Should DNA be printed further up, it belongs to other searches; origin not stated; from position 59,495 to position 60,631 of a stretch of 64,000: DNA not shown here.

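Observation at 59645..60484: Fused pseudo-dimeric AdoMetDC-fold pyruvoyl decarboxylase homolog inside a glycan locus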

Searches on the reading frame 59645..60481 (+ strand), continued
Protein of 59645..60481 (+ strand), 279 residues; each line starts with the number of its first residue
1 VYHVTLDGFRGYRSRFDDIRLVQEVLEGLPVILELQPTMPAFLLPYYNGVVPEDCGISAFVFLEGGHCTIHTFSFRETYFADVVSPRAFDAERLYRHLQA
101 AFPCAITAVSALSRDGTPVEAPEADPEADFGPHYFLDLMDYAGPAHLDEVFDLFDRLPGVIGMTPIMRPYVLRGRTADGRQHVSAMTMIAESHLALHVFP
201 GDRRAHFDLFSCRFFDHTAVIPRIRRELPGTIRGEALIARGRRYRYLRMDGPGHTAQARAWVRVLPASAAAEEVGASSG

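Call 47: search_protein_families(library=pfam, proteins=[L155:7102-7998:+, L106:5761-7998:+, L106:4902-5792:+, L099:3212-4216:+, L131:8877-10280:+, L152:10294-12990:+, L139:5954-6463:+, L122:6546-6983:+, L094:2655-4547:+, L128:1026-1997:-], max_evalue=0.001)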
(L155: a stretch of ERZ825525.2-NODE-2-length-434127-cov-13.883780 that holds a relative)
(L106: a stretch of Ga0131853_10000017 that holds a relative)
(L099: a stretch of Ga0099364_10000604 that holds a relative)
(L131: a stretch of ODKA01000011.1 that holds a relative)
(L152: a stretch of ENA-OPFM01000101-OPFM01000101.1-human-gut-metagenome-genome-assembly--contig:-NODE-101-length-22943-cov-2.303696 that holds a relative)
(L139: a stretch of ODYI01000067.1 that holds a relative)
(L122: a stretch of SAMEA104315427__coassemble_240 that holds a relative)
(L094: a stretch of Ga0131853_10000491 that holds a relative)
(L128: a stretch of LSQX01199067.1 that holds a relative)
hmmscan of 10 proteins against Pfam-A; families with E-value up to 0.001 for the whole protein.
L155:7102-7998:+ (299 aa): 1 family
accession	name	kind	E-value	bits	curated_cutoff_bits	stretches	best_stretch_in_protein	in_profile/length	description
PF00491.26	Arginase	-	4.1e-70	236.9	22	1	19-289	3-277/280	Arginase family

L106:5761-7998:+ (746 aa): 0 families

L106:4902-5792:+ (297 aa): 0 families

L099:3212-4216:+ (335 aa): 1 family
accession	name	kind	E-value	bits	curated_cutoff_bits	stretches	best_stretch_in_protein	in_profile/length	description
PF04371.20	PAD_porph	-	7.1e-89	298.6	25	1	1-334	2-319/321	Porphyromonas-type peptidyl-arginine deiminase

L131:8877-10280:+ (468 aa): 0 families

L152:10294-12990:+ (899 aa): 2 families
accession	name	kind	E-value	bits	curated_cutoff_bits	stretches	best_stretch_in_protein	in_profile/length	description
PF07669.17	Eco57I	-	3.7e-26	92.7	25.3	1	225-420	1-169/171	Eco57I restriction-modification methylase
PF01170.24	UPF0020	-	0.00027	21.1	22.3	0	184-240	31-92/197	RMKL-like, methyltransferase domain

L139:5954-6463:+ (170 aa): 1 family
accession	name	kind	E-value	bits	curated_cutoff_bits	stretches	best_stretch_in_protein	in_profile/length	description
PF10628.14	CotE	-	1e-46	159.2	25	1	4-166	2-167/177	Outer spore coat protein E (CotE)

L122:6546-6983:+ (146 aa): 1 family
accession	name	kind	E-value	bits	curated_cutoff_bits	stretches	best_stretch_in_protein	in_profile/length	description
PF01476.26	LysM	-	9.2e-06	26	20.9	1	4-48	1-43/43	LysM domain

L094:2655-4547:+ (631 aa): 0 families

L128:1026-1997:- (323 aa): 2 families
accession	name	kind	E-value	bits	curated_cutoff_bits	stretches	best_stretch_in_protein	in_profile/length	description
PF11728.13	ArAE_1_C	-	8.7e-36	123.9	22.4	1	143-307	1-165/166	Putative aromatic acid exporter C-terminal domain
PF06081.17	ArAE_1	-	1.9e-30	106.2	22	1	8-139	8-141/141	Aromatic acid exporter family member 1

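Call 49: search_protein_families(library=ncbifam, proteins=[L155:7102-7998:+, L099:3212-4216:+, L088:6039-7112:+, L089:4461-5513:+], max_evalue=0.00001)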
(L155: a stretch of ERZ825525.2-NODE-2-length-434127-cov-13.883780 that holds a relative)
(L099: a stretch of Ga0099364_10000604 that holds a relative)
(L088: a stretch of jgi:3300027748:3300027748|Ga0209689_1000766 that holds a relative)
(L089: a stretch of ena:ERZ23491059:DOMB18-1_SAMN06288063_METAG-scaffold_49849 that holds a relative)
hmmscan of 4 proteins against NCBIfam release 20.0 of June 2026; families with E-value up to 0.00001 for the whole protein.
L155:7102-7998:+ (299 aa): 5 families
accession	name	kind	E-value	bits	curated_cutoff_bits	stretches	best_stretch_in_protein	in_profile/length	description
TIGR01230.1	agmatinase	equivalog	1.7e-59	201.7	174.3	1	13-291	9-274/275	agmatinase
NF002564.0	PRK02190.1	subfamily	1.7e-52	178.5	302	1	11-293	27-301/307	agmatinase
TIGR01227.1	hutG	equivalog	1.1e-30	106.9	229.15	1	7-287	26-303/307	formimidoylglutamase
TIGR01229.1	rocF_arginase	equivalog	1.9e-28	99.7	227.6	1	69-276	57-279/300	arginase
NF010347.0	PRK13775.1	equivalog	1.9e-10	40.6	381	1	57-287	87-321/331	formimidoylglutamase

L099:3212-4216:+ (335 aa): 2 families
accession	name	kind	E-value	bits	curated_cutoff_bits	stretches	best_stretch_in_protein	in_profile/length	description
TIGR03380.1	agmatine_aguA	equivalog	3.8e-90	302.4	381.8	1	1-334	10-354/357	agmatine deiminase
NF010070.0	PRK13551.1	subfamily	1.3e-89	300.6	483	1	1-334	15-360/365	agmatine deiminase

L088:6039-7112:+ (358 aa): 7 families
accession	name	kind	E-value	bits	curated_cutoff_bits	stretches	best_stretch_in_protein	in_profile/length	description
NF002006.0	PRK00805.1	equivalog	2.2e-71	240.4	434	1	25-341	18-323/338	deoxyhypusine synthase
TIGR00321.1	dhys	equivalog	1.3e-50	172.5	304.25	1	27-337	12-300/301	deoxyhypusine synthase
NF002630.0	PRK02301.1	equivalog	2.9e-41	141.7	364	1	25-338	22-313/318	deoxyhypusine synthase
NF001980.1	PRK00770.1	equivalog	1.7e-37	129.4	450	1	33-344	16-328/350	homospermidine biosynthesis protein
NF002699.1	PRK02492.1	equivalog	3.9e-36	124.6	500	1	27-337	17-320/338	1,9-bis(guanidino)-5-aza-nonane synthase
NF003052.1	PRK03971.1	equivalog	1e-32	113.7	380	1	32-335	35-331/334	deoxyhypusine synthase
NF002294.1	PRK01221.1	equivalog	3.7e-32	111.9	350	1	32-335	16-299/300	deoxyhypusine synthase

L089:4461-5513:+ (351 aa): 2 families
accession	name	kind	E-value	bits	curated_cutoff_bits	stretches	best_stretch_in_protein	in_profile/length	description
NF010070.0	PRK13551.1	subfamily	3.4e-118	394.6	483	1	3-350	14-363/365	agmatine deiminase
TIGR03380.1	agmatine_aguA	equivalog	2.3e-115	385.4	381.8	1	3-350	9-357/357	agmatine deiminase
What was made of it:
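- The upstream arginase-family gene passes the agmatinase cutoff and fails the arginase cutoff (call 49).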

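Call 67: search_protein_families(library=pfam, proteins=[P0258, P0190, P0195, L089:1449-3680:+, L089:465-1397:+], max_evalue=0.01)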
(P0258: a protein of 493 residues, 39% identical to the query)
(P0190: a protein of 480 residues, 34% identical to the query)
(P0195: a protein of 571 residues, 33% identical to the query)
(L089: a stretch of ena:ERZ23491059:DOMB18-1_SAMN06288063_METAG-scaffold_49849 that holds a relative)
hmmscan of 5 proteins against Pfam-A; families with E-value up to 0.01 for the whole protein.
P0258 (493 aa): 2 families
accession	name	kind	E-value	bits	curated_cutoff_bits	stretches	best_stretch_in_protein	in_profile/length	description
PF02675.21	AdoMet_dc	-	1.3e-25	90.2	25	1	5-116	1-107/107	S-adenosylmethionine decarboxylase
PF01916.23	DS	-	2.4e-10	40.6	27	1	233-384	2-165/288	Deoxyhypusine synthase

P0190 (480 aa): 1 family
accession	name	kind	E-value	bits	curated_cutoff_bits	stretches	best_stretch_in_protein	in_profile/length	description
PF02675.21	AdoMet_dc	-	1.2e-15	58.1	25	2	390-449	20-79/107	S-adenosylmethionine decarboxylase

P0195 (571 aa): 1 family
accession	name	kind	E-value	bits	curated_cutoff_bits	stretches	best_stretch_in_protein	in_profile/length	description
PF02675.21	AdoMet_dc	-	2.2e-18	67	25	2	338-444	1-101/107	S-adenosylmethionine decarboxylase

L089:1449-3680:+ (744 aa): 0 families

L089:465-1397:+ (311 aa): 1 family
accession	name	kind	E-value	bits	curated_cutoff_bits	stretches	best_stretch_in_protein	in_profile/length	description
PF06719.19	AraC_N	-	0.0011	19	24.2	1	9-67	42-102/150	AraC-type transcriptional regulator N-terminus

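Call 72: search_protein_families(library=ncbifam, proteins=[L055:2948-3775:+, L055:3784-4653:+, L055:287-1558:+, L055:5800-7563:+], max_evalue=0.00001)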
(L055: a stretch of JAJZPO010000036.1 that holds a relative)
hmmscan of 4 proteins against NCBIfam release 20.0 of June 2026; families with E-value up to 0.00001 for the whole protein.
L055:2948-3775:+ (276 aa): 7 families
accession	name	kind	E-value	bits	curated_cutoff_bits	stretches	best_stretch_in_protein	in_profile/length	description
NF002010.0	PRK00811.1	equivalog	1.1e-114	382.5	260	1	1-276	4-285/287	polyamine aminopropyltransferase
TIGR00417.1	speE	equivalog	3.1e-108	361.1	249.55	1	4-270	1-271/271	spermidine synthase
NF002956.0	PRK03612.1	equivalog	7.5e-48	163.2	472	1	21-269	242-493/522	polyamine aminopropyltransferase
NF002435.0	PRK01581.1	equivalog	4.1e-29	101.8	537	1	19-244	96-319/374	polyamine aminopropyltransferase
NF003380.0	PRK04457.1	equivalog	6.8e-14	51.5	304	1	69-188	63-178/265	polyamine aminopropyltransferase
NF037959.1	MFS_SpdSyn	subfamily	2.4e-11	43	40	1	60-231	259-426/480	fused MFS/spermidine synthase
NF001811.0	PRK00536.1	equivalog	6.8e-11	42.3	352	1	4-276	2-257/262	spermidine synthase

L055:3784-4653:+ (290 aa): 5 families
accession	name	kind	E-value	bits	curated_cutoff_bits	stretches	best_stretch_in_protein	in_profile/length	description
TIGR01230.1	agmatinase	equivalog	8.1e-96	320.8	174.3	1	13-284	3-274/275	agmatinase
NF002564.0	PRK02190.1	subfamily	1.5e-68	231.3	302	1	5-284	13-299/307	agmatinase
TIGR01227.1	hutG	equivalog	8.3e-39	133.6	229.15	1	18-282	30-305/307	formimidoylglutamase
TIGR01229.1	rocF_arginase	equivalog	7.5e-29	101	227.6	1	91-283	71-295/300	arginase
NF010347.0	PRK13775.1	equivalog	1.3e-12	47.6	381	0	22-163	48-189/331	formimidoylglutamase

L055:287-1558:+ (424 aa): 8 families
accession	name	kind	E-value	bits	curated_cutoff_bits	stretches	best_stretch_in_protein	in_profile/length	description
NF041865.1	EpsU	equivalog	1.3e-53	182.5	700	1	16-317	3-303/394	exopolysaccharide biosynthesis GT2 family glycosyltransferase EpsU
NF053846.1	glyco_with_XrtP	equivalog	1.5e-20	73.3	520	1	22-371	10-389/440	XrtP-associated glycosyltransferase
TIGR03937.1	PgaC_IcaA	equivalog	1.6e-18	66.9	422.3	2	219-390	209-375/407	poly-beta-1,6-N-acetyl-D-glucosamine synthase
TIGR04182.1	glyco_TIGR04182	equivalog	4.6e-08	32.8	325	1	56-212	4-147/293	S-layer glycoprotein N-glycosyltransferase AglJ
TIGR03030.1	CelA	equivalog_domain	5.2e-08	31.4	699.1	1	226-313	324-411/714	UDP-forming cellulose synthase catalytic subunit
NF010496.0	PRK13915.1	equivalog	4.9e-07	29.1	262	1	43-146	22-126/307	glucosyl-3-phosphoglycerate synthase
TIGR03469.1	HpnB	hypoth_equivalog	2.4e-06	26.8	379.25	1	48-109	42-100/386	hopene-associated glycosyltransferase HpnB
TIGR03111.1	glyc2_xrt_Gpos1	hypoth_equivalog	3.4e-06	26.1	363.95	0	34-163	31-158/439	TIGR03111 family XrtG-associated glycosyltransferase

L055:5800-7563:+ (588 aa): 25 families
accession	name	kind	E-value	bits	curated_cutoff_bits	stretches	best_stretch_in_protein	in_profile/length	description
TIGR00254.1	GGDEF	domain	8.4e-53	178.5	37.4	1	211-377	1-166/168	diguanylate cyclase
NF007135.0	PRK09581.1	equivalog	1.3e-48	166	474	1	201-377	278-454/457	PleD family two-component system response regulator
NF038266.1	diguan_SiaD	equivalog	6.6e-47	160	290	1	202-375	81-252/252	biofilm regulation diguanylate cyclase SiaD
NF053512.1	nitric_RR_NosR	exception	3.5e-42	144.9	400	1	379-584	157-364/422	response regulator c-di-GMP phosphodiesterase, NosR family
NF041606.1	dguan_cyc_DgcA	equivalog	3.1e-40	138.2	370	1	207-376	170-337/340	diguanylate cyclase DgcA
NF007380.0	PRK09894.1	equivalog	9.9e-38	130.2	256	1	197-377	110-286/296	diguanylate cyclase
NF007423.1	PRK09966.1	equivalog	1.5e-36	126.1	325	1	199-368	223-390/390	diguanylate cyclase DgcN/YfiN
NF047654.1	DiguCycDgcRLepto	equivalog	4.6e-34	117.7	500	1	207-375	125-293/295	diguanylate cyclase DgcR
NF047872.1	GGDEF_GdpS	equivalog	1.3e-30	106.9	400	1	172-375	146-347/355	GGDEF domain-containing protein GdpS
NF007298.0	PRK09776.1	equivalog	6.3e-30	103.8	1135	1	208-388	677-855/1111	diguanylate cyclase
NF051473.1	DigCycDgcsShew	equivalog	2e-29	102.9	400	1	207-374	127-287/291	diguanylate cyclase DgcS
NF011955.1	PRK15426.1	equivalog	9.5e-29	100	408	1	203-377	386-560/564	cellulose biosynthesis regulator diguanylate cyclase DgcQ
NF045675.1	PhdiestaseDibA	equivalog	7e-28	97.3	980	1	204-380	192-366/623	phosphodiesterase DibA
NF040885.1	diguan_DgcJ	equivalog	2.4e-27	95.9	500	1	188-373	314-491/493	diguanylate cyclase DgcJ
NF007599.0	PRK10245.1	equivalog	3.2e-27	95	402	1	201-375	196-367/371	diguanylate cyclase AdrA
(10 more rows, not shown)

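Call 78: find_encoding_contigs(protein=P0001, flank=4000, max_places=2)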
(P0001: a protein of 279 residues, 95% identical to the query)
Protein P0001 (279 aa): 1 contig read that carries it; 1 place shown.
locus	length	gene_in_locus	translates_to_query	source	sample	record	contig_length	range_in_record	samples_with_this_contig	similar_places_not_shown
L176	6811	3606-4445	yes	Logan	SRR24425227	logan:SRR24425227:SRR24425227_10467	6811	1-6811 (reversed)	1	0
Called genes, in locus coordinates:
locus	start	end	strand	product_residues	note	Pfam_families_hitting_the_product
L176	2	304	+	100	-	?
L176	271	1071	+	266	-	PF00528:BPD_transp_1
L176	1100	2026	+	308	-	PF00378:ECH_1, PF16113:ECH_2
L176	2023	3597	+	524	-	PF00733:Asn_synthase (faint)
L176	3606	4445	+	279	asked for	PF02675:AdoMet_dc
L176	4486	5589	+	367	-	PF13439:Glyco_transf_4 (faint), PF20706:GT4-conflict, PF00534:Glycos_transf_1, PF13692:Glyco_trans_1_4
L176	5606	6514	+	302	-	PF00903:Glyoxalase, PF13669:Glyoxalase_4 (faint), PF00903:Glyoxalase (weak)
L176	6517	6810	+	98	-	?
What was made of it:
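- The same arrangement occurs in a 97%-identical relative (call 78).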
